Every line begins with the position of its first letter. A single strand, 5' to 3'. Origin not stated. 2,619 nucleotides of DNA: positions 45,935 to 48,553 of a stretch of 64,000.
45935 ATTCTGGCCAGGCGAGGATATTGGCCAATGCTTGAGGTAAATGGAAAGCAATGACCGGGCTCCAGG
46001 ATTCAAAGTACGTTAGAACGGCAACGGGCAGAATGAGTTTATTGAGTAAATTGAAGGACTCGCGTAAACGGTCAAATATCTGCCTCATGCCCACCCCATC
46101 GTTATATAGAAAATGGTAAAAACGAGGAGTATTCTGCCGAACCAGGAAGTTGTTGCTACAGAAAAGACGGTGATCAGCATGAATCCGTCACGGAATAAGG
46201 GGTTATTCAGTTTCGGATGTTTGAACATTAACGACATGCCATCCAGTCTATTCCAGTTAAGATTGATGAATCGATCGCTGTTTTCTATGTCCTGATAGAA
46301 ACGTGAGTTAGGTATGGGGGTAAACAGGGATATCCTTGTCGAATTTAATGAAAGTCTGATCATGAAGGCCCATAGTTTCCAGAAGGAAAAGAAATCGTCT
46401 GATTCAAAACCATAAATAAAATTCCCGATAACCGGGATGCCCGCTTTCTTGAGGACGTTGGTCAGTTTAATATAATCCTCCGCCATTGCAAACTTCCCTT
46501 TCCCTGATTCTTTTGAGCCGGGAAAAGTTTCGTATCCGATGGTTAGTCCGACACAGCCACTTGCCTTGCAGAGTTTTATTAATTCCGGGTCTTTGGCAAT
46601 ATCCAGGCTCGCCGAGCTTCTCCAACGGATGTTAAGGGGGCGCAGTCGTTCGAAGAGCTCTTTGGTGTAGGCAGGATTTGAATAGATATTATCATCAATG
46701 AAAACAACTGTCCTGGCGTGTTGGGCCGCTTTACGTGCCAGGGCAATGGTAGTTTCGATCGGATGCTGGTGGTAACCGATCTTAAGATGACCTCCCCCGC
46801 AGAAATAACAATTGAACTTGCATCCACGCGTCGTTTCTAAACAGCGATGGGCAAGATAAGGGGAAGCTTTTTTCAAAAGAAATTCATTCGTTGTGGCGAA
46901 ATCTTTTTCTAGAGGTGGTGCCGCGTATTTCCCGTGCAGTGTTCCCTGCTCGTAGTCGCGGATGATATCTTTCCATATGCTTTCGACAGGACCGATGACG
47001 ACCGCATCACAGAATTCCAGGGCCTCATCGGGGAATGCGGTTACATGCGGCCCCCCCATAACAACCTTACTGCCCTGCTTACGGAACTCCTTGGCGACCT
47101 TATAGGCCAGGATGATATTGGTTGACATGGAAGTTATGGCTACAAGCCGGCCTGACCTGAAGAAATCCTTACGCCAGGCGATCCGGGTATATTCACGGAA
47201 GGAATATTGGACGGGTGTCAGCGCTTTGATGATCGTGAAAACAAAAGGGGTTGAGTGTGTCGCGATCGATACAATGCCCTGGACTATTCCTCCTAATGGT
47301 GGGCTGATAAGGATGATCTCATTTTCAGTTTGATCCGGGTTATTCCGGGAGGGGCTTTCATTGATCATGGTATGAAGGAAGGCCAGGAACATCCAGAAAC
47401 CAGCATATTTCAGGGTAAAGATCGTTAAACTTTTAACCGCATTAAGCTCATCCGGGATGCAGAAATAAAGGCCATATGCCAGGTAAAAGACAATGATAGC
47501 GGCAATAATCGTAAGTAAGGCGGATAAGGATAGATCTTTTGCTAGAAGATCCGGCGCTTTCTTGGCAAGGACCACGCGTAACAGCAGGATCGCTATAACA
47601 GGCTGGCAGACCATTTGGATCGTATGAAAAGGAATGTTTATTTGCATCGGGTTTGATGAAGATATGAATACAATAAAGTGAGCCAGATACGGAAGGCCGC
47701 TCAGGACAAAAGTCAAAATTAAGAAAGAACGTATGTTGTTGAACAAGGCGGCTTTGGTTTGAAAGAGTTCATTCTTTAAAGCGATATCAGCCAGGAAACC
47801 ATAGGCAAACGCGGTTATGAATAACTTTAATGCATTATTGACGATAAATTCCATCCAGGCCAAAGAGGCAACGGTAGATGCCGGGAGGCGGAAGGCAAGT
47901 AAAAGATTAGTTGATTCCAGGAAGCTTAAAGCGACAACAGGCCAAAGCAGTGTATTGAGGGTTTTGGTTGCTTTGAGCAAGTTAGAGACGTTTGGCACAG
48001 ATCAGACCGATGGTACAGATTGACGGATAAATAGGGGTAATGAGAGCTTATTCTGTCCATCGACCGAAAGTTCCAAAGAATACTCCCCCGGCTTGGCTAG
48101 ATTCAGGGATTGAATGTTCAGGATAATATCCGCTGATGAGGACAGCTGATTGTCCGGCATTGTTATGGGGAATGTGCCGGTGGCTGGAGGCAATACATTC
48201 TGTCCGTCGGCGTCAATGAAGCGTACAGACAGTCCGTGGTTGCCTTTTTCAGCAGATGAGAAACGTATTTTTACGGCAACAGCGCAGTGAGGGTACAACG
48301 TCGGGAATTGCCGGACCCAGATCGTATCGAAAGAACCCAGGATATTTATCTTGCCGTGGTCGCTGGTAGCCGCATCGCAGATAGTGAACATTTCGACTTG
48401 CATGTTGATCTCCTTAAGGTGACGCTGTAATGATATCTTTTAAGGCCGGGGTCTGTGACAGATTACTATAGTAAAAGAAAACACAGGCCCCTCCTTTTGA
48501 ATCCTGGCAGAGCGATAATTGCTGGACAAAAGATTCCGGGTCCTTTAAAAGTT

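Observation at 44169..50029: Operon ending in two tandem, membrane-embedded B12-type radical SAM paralogs (top candidate for an undescribed system)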

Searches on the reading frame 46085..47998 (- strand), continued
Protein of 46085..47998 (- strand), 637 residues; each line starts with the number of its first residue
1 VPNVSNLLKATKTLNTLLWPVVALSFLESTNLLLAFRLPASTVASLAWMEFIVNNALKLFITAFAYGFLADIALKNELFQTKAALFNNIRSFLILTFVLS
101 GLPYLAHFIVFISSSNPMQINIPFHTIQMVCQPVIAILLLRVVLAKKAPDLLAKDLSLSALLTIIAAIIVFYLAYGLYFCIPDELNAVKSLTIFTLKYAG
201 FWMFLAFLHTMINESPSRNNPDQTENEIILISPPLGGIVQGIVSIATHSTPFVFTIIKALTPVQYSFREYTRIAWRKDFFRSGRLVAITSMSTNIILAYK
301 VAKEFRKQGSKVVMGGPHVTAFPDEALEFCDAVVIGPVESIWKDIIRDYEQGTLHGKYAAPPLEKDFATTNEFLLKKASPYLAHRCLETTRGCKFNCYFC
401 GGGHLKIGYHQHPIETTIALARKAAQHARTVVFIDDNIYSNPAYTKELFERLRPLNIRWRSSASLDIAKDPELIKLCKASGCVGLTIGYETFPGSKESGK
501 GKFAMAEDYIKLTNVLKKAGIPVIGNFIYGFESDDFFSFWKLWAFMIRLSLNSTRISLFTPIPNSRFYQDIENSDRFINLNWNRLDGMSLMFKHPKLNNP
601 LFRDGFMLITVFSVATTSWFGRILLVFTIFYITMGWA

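Call 20: predict_structure(alignment_id=A1)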
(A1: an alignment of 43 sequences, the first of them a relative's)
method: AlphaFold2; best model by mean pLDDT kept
length: 637 residues; sequences in the alignment: 43
mean_pLDDT: 90.5   pTM: 0.86
mean pLDDT of the five models: 90.5, 89.2, 89.1, 89.0, 88.7
residues with pLDDT >= 90: 462; 70-90: 142; 50-70: 29; < 50: 4
segments of 3 or more residues with pLDDT < 50: none
pLDDT, mean of each block of 10 residues (from residue 1): 84 94 93 84 91 95 97 89 92 96 93 80 90 96 94 87 96 94 90 96 96 74 78 87 80 95 95 88 95 94 97 95 97 93 97 96 90 96 93 77 62 95 96 92 96 97 95 98 93 54 83 97 95 91 94 93 90 92 88 93 89 92 91 76
secondary structure, 60 per line:
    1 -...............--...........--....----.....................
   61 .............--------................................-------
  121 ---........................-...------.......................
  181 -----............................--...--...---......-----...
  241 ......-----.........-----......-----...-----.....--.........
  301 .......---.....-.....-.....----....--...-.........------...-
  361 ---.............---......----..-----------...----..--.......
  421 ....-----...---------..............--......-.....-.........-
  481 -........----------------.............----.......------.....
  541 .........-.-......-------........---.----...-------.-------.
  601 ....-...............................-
elements in order: H2-16 H19-29 H32-35 H40-73 H82-113 H124-147 H158-180 H186-213 E227-232 H238-246 H252-260 E266-271 E285-289 H292-307 E311-315 H317-321 H323-327 E332-335 H342-350 E357-359 H364-376 H380-385 H414-424 E430-432 H442-455 E458-463 H465-469 H471-479 E482-489 H506-518 E523-529 H536-549 E553-558 H566-573 H600-604 H606-617 H619-636

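Call 26: fold_search(model_id=the predicted structure, library=pdb)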
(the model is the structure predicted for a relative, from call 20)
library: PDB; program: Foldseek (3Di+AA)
matches with E <= 10: 1436; with E <= 0.001: 32
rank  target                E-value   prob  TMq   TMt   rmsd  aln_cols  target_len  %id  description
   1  6fd2_B                7.0e-13  1.00  0.48  0.66   6.4       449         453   15  Radical SAM 1,2-diol dehydratase AprD4 in complex with its substrate paromamine (released 2018-01-17)
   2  6fd2_A                2.3e-12  1.00  0.45  0.61   7.4       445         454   16  Radical SAM 1,2-diol dehydratase AprD4 in complex with its substrate paromamine (released 2018-01-17)
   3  9ccb                  1.5e-11  1.00  0.41  0.59   6.2       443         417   15  X-ray crystal structure of methyl-coenzyme M reductase glutamine methylase (MgmA) from Methanothermobacter marburgensis  (released 2025-01-01)
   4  6wte_A                9.7e-11  1.00  0.44  0.49   6.5       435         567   16  Structure of radical S-adenosylmethionine methyltransferase, TsrM, from Kitasatospora setae with cobalamin and [4Fe-4S (released 2020-12-23)
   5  6wte_B                2.5e-10  1.00  0.43  0.51   6.6       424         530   17  Structure of radical S-adenosylmethionine methyltransferase, TsrM, from Kitasatospora setae with cobalamin and [4Fe-4S (released 2020-12-23)
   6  6wtf_A                6.0e-10  1.00  0.44  0.52   5.8       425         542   17  Structure of radical S-adenosylmethionine methyltransferase, TsrM, from Kitasatospora setae with tryptophan substrate  (released 2020-12-23)
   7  6wtf_B                3.4e-09  1.00  0.45  0.52   5.5       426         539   17  Structure of radical S-adenosylmethionine methyltransferase, TsrM, from Kitasatospora setae with tryptophan substrate  (released 2020-12-23)
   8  9a6d_A                1.4e-08  1.00  0.41  0.57   6.8       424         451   15  Integrative model of MTAB-YVFG by crosslinking MS and deep learning (released 2024-09-18)
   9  9n1b                  1.5e-08  1.00  0.41  0.42   5.6       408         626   13  Crystal structure of CysS from Corallococcus sp. CA054B with 5'-deoxyadenosine, methionine, and pantetheinylated 3-metho (released 2026-01-28)
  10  9n1d                  2.0e-08  1.00  0.41  0.41   5.7       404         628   13  Crystal structure of CysS from Corallococcus sp. CA054B with 5'-deoxyadenosine and methionine bound (released 2026-01-28)
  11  7mjz                  4.3e-08  1.00  0.39  0.54   5.6       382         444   13  The structure of MiaB with pentasulfide bridge (released 2021-09-15)
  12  9n1c                  4.8e-08  1.00  0.40  0.41   5.5       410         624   13  Crystal structure of CysS from Corallococcus sp. CA054B with 5'-deoxyadenosine, methionine, and pantetheinylated 3-ethox (released 2026-01-28)
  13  7mjw_A                6.3e-08  1.00  0.41  0.56   5.5       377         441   12  Methylated MiaB in the complex with 5'-deoxyadenosine, methionine and RNA (released 2021-09-15)
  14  7mjx_A                8.3e-08  1.00  0.41  0.56   5.7       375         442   12  MiaB in the complex with 5'-deoxyadenosine, methionine and RNA (released 2021-09-15)
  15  5ul4                  1.6e-07  1.00  0.45  0.40   6.3       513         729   11  Structure of Cobalamin-dependent S-adenosylmethionine radical enzyme OxsB with aqua-cobalamin and S-adenosylmethionine b (released 2017-04-19)
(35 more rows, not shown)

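Call 28: search_protein_families(library=pfam, proteins=[L007:5594-7303:-, L009:7195-9372:+, L006:16783-17751:+, L024:8565-9491:+, L009:1830-3017:-, L024:6043-7983:-, L027:12382-13833:-, L007:4887-5597:-, L070:2541-5084:+, L070:8001-10598:+], max_evalue=0.001)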
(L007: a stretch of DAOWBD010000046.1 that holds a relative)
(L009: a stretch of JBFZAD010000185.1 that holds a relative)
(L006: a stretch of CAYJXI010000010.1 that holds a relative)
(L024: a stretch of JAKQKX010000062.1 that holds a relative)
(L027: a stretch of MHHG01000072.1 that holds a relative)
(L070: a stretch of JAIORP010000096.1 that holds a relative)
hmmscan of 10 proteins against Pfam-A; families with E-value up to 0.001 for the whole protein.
L007:5594-7303:- (569 aa): 13 families
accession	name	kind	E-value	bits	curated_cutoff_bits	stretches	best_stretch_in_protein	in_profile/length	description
PF13432.12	TPR_16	-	9.7e-14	51.9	32.7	1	482-538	3-59/65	Tetratricopeptide repeat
PF07719.23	TPR_2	-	1.2e-12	47.4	27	0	510-541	1-32/34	Tetratricopeptide repeat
PF13414.12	TPR_11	-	2.8e-12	46.6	26.8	1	489-523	7-41/42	TPR repeat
PF14559.12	TPR_19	-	1.3e-11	45.1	25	2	459-508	8-57/68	Tetratricopeptide repeat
PF13181.12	TPR_8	-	5.5e-11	42.2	25.7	0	510-541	1-32/34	Tetratricopeptide repeat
PF00515.34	TPR_1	-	4e-10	39.5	27.8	0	478-509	3-34/34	Tetratricopeptide repeat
PF13431.12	TPR_17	-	1.6e-09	37.7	24.4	0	499-530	2-33/34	Tetratricopeptide repeat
PF13424.12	TPR_12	-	3.9e-09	37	30.1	1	478-542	5-77/77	Tetratricopeptide repeat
PF13428.12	TPR_14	-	3.7e-08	33.7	23.5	0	479-517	4-42/44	Tetratricopeptide repeat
PF23914.1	TPR_CcmH_CycH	-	3.1e-06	27.6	42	1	448-538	56-149/158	Cytochrome c-type biogenesis protein H TPR domain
PF13371.12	TPR_9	-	3.2e-05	24.3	35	0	491-548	10-64/73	Tetratricopeptide repeat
PF14561.12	TPR_20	-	0.00032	21.4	25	0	461-499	7-45/90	Tetratricopeptide repeat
PF13231.12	PMT_2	-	0.00084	20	26.1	1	89-225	14-148/160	Dolichyl-phosphate-mannose-protein mannosyltransferase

L009:7195-9372:+ (725 aa): 11 families
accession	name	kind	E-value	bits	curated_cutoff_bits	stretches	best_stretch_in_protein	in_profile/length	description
PF00437.27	T2SSE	-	1.2e-63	215.5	24.9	1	371-647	3-276/370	Type II/IV secretion system protein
PF13614.12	AAA_31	-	2.8e-16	60.4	27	1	5-163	2-155/177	AAA domain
PF01656.29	CbiA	-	1.2e-14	54.8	25.4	1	7-188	1-82/125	CobQ/CobB/MinD/ParA nucleotide binding domain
PF10609.15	ParA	-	1.2e-10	41.7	27.1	1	5-176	4-164/246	NUBPL iron-transfer P-loop NTPase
PF20720.3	nSTAND3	-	1.2e-05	25.5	27.2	0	494-539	12-58/155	Novel STAND NTPase 3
PF13245.12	AAA_19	-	2.7e-05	24.8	25.1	0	497-527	9-39/134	AAA domain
PF13481.12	AAA_25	-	0.00013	22.1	27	0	7-38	35-64/195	AAA domain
PF00142.24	Fer4_NifH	-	0.00043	20.3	25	0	8-95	4-81/271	4Fe-4S iron sulfur cluster binding proteins, NifH/frxC family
PF13401.12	AAA_22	-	0.00051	20.8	27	0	498-536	4-43/130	AAA domain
PF00005.33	ABC_tran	-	0.00062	20.8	25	0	495-539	7-50/137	ABC transporter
PF13191.12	AAA_16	-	0.00096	20.1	32.6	0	490-534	14-58/167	AAA ATPase domain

L006:16783-17751:+ (323 aa): 5 families
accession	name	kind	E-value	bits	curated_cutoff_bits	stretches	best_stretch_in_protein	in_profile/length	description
PF10672.15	Methyltrans_SAM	-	9.4e-31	107.6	27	1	123-307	66-246/286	S-adenosylmethionine-dependent methyltransferase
PF03602.21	Cons_hypoth95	-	2.9e-10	40.5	24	1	180-322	41-175/182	Conserved hypothetical protein 95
PF02475.24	TRM5-TYW2_MTfase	-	1.6e-06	28.6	28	1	143-235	1-92/164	TRM5/TYW2 methyltransferase domain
PF05175.20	MTS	-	0.00067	19.8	23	0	200-309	51-150/170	Methyltransferase small domain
PF13847.12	Methyltransf_31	-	0.00091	19.4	27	0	200-299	25-111/145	Methyltransferase domain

L024:8565-9491:+ (308 aa): 1 family
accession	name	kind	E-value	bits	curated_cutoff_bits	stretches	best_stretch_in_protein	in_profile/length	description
PF07661.19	MORN_2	-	2.9e-22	76.5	29.6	1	91-112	1-22/22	MORN repeat variant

L009:1830-3017:- (395 aa): 2 families
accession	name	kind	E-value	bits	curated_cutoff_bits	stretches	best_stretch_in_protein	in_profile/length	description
PF08495.15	FIST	-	5.4e-46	157.3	23.2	1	36-228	1-189/189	FIST N domain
PF10442.14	FIST_C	-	7.2e-22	78.4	28.5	1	230-371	1-131/131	FIST C domain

L024:6043-7983:- (646 aa): 5 families
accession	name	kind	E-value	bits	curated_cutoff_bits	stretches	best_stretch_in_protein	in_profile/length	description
PF13292.11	DXP_synthase_N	-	4.7e-116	387.3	21.2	1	3-281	1-274/274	1-deoxy-D-xylulose-5-phosphate synthase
PF02779.29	Transket_pyr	-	1.3e-42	145.9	27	1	318-479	2-171/174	Transketolase, pyrimidine binding domain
PF02780.25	Transketolase_C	-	1.5e-27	96.4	25.9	1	497-618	4-124/124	Transketolase, C-terminal domain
PF22613.1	Transketolase_C_1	-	6.4e-05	23.6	27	1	502-536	11-45/113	Transketolase-like TK C-terminal domain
PF00456.26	Transketolase_N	-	9.8e-05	21.9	22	0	62-181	54-191/334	Transketolase, thiamine diphosphate binding domain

L027:12382-13833:- (483 aa): 2 families
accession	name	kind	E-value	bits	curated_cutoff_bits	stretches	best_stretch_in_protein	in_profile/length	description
PF13537.11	GATase_7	-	2e-15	57.3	25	1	74-194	9-121/123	Glutamine amidotransferase domain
PF13522.11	GATase_6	-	1.5e-05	25.5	27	1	79-190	30-130/130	Glutamine amidotransferase domain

L007:4887-5597:- (236 aa): 1 family
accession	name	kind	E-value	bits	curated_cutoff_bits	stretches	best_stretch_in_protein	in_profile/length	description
PF00535.33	Glycos_transf_2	-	4.6e-23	82.4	23.3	1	5-169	1-167/168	Glycosyl transferase family 2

L070:2541-5084:+ (847 aa): 2 families
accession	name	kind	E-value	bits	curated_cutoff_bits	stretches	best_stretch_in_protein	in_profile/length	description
PF04055.27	Radical_SAM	-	1.3e-15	58.4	29.5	1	593-748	1-161/166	Radical SAM superfamily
PF02310.24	B12-binding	-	1.7e-05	25.1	32.1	1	492-547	54-115/121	B12 binding domain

L070:8001-10598:+ (865 aa): 2 families
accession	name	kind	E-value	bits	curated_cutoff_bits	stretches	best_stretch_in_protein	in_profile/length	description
PF04055.27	Radical_SAM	-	4.4e-16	59.9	29.5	1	615-768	3-161/166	Radical SAM superfamily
PF02310.24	B12-binding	-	6e-06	26.5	32.1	1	512-571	54-119/121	B12 binding domain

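Call 38: find_homologous_proteins(query=L070:2541-5081:+, max_evalue=1e-10)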
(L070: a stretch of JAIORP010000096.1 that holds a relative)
Query L070:2541-5081:+ (847 aa): 2 proteins with E <= 1e-10 among 8000 candidates.
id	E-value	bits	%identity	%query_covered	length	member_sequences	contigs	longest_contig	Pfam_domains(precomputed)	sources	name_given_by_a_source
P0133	0.0e+0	1906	100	100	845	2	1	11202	PF04055.28,PF02310.25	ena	-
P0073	5.3e-97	344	33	75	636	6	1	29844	PF04055.28,PF02310.25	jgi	jgi:radical SAM superfamily enzyme YgiQ (UPF0313 family)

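Call 42: find_encoding_contigs(protein=P0002, flank=10000, max_places=3)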
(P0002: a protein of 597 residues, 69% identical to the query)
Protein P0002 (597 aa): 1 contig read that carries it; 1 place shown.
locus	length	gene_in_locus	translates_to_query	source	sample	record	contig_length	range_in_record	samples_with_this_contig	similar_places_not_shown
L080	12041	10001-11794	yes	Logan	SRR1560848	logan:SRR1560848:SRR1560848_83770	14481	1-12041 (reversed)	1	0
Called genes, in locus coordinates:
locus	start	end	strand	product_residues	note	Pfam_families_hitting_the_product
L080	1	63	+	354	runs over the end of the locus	PF01795:Methyltransf_5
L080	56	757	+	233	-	PF13509:S1_2 (weak), PF17783:WHD_CvfB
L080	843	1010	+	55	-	PF23477:zf_Tbcl_2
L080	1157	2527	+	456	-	PF03721:UDPG_MGDP_dh_N (faint), PF07992:Pyr_redox_2, PF13434:Lys_Orn_oxgnase (faint), PF01266:DAO (faint), PF03486:HI0933_like (faint), PF13738:Pyr_redox_3, PF00070:Pyr_redox, PF02852:Pyr_redox_dim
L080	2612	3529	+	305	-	PF01544:CorA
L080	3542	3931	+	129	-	PF00072:Response_reg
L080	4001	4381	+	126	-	PF00072:Response_reg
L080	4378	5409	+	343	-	PF01590:GAF, PF13185:GAF_2, PF00990:GGDEF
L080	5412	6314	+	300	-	PF00037:Fer4 (weak), PF12797:Fer4_2 (faint), PF12837:Fer4_6 (faint), PF12838:Fer4_7 (weak), PF13187:Fer4_9 (weak), PF13237:Fer4_10 (weak), PF14697:Fer4_21 (weak), PF00881:Nitroreductase, +1 more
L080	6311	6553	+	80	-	-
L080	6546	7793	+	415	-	PF04055:Radical_SAM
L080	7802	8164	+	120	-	PF01253:SUI1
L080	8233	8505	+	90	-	-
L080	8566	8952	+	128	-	PF00072:Response_reg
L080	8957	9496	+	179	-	PF09835:DUF2062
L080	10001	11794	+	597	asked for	PF02310:B12-binding (weak), PF04055:Radical_SAM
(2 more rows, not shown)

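Call 51: search_solved_structures(query=A1, max_evalue=0.001)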
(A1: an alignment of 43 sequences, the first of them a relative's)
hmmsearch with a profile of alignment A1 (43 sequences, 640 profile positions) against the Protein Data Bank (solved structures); distinct sequences matched with E-value up to 0.001: 2.
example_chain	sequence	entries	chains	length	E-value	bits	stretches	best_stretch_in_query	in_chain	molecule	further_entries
6fd2_B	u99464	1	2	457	1.2e-12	50.5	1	388-578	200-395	Putative apramycin biosynthetic oxidoreductase 4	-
9ccb_A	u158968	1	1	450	2.3e-08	36.3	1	378-429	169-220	Radical SAM core domain-containing protein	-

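Call 59: search_protein_families(library=padloc, proteins=[window:46085-47998:-], max_evalue=0.01)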
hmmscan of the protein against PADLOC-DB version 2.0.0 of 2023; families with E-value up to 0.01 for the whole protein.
window:46085-47998:- (637 aa): 1 family
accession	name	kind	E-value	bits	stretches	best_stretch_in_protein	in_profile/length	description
PDLC04689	PDC-M51A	-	6.8e-05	19.8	1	287-402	75-202/420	-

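Call 62: search_protein_families(library=pfam, proteins=[L015:9192-9644:-, L016:6509-7195:+, L016:7232-7894:+, L019:7220-7948:+, L019:8042-9085:+, L019:9198-9971:+, L019:12532-14289:+, L024:14738-16753:+, L009:5556-7172:+, L006:4914-7181:+], max_evalue=0.0001)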
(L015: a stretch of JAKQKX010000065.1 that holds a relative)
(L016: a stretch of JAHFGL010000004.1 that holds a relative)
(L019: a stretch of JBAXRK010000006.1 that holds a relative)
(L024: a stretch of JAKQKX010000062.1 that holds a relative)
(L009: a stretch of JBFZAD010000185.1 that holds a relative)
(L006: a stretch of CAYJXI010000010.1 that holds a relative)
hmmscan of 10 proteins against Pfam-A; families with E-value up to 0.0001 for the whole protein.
L015:9192-9644:- (151 aa): 0 families

L016:6509-7195:+ (229 aa): 0 families

L016:7232-7894:+ (221 aa): 0 families

L019:7220-7948:+ (243 aa): 0 families

L019:8042-9085:+ (348 aa): 1 family
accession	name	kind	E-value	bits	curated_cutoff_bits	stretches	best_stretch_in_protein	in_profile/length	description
PF01145.31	Band_7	-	2.4e-22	80.3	23.6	1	45-243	3-175/176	SPFH domain / Band 7 family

L019:9198-9971:+ (258 aa): 1 family
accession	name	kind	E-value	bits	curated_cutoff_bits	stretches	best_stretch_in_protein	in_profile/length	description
PF05430.17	Methyltransf_30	-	1e-28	100.2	22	1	135-252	11-122/124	S-adenosyl-L-methionine-dependent methyltransferase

L019:12532-14289:+ (586 aa): 1 family
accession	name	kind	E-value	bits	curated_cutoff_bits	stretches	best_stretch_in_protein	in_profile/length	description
PF04932.20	Wzy_C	-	6.7e-18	65.4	31.7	1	222-355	4-148/149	O-Antigen ligase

L024:14738-16753:+ (672 aa): 0 families

L009:5556-7172:+ (539 aa): 5 families
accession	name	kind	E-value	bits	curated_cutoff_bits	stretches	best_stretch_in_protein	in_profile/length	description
PF00263.26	Secretin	-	1.4e-40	139.1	27.5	1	248-417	1-168/169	Bacterial type II and III secretion system protein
PF03544.19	TonB_C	-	4.7e-18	65.8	24.6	1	460-538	2-79/79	Gram-negative bacterial TonB protein C-terminal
PF13629.12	T2SS-T3SS_pil_N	-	5.1e-09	36.2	23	1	36-92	3-60/72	Pilus formation protein N terminal region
PF21934.1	Yop-YscD_ppl_3rd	-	1.1e-05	25.6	24.3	1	112-163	4-53/64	YscD/CdsD-like Bon-like domain 3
PF13103.11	TonB_2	-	1.8e-05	25.2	22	1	447-526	2-78/85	TonB C terminal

L006:4914-7181:+ (756 aa): 6 families
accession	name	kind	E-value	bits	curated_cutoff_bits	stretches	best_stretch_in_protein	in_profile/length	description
PF02896.24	PEP-utilizers_C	-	1.3e-98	330.2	22.8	1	436-722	5-291/293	PEP-utilising enzyme, PEP-binding domain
PF13185.12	GAF_2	-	1.8e-19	70.8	28.6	1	23-162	2-136/136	GAF domain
PF05524.18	PEP-utilisers_N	-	1.2e-15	58.2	24.4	1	190-310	1-120/121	PEP-utilising enzyme, N-terminal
PF01590.32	GAF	-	1.3e-14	55.3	22.4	1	25-161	2-133/133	GAF domain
PF00391.29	PEP-utilizers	-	4.2e-14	52.4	23.1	1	337-408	3-72/72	PEP-utilising enzyme, mobile domain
PF13492.12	GAF_3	-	5.6e-10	40.2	27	1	24-162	1-128/129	GAF domain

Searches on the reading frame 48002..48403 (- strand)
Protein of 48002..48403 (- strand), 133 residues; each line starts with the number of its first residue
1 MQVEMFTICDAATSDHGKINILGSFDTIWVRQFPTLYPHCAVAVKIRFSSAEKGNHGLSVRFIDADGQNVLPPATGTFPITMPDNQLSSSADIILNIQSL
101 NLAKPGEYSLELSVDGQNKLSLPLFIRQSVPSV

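Call 3: search_protein_families(library=pfam, proteins=[window:48002-48403:-], max_evalue=0.01)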
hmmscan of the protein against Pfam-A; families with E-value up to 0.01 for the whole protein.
window:48002-48403:- (133 aa): 1 family
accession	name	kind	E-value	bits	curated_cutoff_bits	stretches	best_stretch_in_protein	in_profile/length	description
PF22091.2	DUF6941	-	5.7e-39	133.8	27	1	4-126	1-124/125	Family of unknown function (DUF6941)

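Call 4: search_protein_families(library=ncbifam, proteins=[window:48002-48403:-], max_evalue=0.01)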
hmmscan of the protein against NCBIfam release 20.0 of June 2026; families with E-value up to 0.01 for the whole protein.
window:48002-48403:- (133 aa): 0 families

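Call 59: search_protein_families(library=padloc, proteins=[window:48002-48403:-], max_evalue=0.01)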
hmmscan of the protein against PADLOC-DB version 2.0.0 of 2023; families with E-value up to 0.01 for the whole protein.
window:48002-48403:- (133 aa): 0 families
